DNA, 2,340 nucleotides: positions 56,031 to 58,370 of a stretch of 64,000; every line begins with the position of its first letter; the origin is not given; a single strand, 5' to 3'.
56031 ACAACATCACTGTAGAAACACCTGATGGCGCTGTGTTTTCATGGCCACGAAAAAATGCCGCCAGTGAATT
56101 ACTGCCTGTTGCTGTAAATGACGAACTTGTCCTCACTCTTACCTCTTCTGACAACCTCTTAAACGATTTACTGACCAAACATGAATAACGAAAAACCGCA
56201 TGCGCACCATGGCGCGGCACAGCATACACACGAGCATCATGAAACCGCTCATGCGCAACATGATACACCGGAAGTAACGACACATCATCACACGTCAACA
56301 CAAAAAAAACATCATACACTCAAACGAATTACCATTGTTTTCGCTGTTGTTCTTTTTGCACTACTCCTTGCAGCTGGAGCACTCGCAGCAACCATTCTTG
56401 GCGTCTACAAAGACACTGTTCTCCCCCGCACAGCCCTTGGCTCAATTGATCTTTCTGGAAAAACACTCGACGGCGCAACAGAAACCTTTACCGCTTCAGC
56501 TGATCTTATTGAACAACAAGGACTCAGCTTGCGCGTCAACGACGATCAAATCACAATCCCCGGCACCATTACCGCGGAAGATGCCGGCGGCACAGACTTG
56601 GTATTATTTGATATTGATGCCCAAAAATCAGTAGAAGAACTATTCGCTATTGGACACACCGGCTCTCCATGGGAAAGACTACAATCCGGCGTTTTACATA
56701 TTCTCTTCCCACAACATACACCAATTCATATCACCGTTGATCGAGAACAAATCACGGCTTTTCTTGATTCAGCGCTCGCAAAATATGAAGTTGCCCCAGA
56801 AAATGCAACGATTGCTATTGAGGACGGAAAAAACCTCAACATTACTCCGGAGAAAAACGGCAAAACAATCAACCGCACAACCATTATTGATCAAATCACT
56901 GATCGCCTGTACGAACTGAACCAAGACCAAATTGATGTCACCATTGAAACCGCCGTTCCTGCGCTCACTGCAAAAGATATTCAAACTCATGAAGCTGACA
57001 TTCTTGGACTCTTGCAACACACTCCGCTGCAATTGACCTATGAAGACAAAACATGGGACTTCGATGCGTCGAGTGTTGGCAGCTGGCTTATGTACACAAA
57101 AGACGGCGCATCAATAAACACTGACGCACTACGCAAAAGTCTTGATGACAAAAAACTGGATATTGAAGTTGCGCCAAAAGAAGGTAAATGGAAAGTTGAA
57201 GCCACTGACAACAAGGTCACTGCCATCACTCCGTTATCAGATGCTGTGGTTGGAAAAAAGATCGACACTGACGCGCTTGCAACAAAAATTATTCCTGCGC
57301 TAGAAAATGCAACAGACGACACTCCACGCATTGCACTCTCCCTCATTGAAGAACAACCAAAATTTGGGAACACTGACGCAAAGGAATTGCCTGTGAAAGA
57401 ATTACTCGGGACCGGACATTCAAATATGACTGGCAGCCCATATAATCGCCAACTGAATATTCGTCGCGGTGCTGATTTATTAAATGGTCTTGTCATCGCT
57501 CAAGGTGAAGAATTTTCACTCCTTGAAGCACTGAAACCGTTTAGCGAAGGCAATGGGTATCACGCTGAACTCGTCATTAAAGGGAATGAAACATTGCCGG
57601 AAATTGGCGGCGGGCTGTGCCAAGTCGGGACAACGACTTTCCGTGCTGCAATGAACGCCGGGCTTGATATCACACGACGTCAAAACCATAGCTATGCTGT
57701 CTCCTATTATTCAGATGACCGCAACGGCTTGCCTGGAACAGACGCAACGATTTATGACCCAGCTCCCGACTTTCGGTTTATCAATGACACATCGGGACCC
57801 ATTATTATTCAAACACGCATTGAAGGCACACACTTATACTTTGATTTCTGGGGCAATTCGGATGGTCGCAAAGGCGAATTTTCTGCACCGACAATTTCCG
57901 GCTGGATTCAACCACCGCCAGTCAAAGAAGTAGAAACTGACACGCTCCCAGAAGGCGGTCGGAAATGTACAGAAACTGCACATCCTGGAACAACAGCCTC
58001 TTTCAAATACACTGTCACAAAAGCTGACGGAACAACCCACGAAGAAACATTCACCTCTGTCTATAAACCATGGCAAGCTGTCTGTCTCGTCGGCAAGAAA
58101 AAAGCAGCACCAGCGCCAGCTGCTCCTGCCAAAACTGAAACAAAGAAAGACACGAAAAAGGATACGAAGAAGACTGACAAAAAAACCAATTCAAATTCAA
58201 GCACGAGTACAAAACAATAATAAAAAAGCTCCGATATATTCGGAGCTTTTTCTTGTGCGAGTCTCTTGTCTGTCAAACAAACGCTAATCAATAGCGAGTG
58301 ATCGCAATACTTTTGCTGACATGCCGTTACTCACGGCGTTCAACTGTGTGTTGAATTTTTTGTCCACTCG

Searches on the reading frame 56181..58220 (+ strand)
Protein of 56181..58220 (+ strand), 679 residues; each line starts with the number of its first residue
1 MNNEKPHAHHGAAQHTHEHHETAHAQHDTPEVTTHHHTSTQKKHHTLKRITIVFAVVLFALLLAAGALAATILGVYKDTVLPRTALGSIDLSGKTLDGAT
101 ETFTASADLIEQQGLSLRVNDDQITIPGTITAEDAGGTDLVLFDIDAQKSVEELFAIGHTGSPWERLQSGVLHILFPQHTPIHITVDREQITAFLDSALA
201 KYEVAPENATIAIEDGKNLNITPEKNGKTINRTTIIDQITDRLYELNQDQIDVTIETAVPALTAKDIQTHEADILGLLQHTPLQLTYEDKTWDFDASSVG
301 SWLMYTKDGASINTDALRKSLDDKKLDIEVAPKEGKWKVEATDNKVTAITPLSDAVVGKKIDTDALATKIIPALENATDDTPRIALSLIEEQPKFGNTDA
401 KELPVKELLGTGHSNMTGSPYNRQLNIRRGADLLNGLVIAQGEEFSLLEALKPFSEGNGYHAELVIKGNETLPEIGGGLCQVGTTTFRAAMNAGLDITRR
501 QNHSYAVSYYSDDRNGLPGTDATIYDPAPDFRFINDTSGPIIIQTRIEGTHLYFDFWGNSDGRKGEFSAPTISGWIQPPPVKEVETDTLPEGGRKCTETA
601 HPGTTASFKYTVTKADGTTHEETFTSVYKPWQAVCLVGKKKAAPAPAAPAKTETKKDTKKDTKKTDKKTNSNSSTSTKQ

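Call 37: search_protein_families(library=ncbifam, proteins=[window:56181-58220:+], max_evalue=0.00001)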
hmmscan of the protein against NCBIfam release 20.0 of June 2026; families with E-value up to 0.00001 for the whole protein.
window:56181-58220:+ (679 aa): 3 families
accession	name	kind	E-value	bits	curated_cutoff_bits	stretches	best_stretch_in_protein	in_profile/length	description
NF033128.2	vanW-gen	equivalog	9.1e-13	48.4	365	1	421-554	68-200/271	glycopeptide resistance accessory protein VanW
NF033122.1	vanW-B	exception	4.6e-08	32.7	610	1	422-540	70-187/275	glycopeptide resistance accessory protein VanW-B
NF033123.1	vanW-G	exception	1.9e-07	31.1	600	1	422-553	69-199/273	glycopeptide resistance accessory protein VanW-G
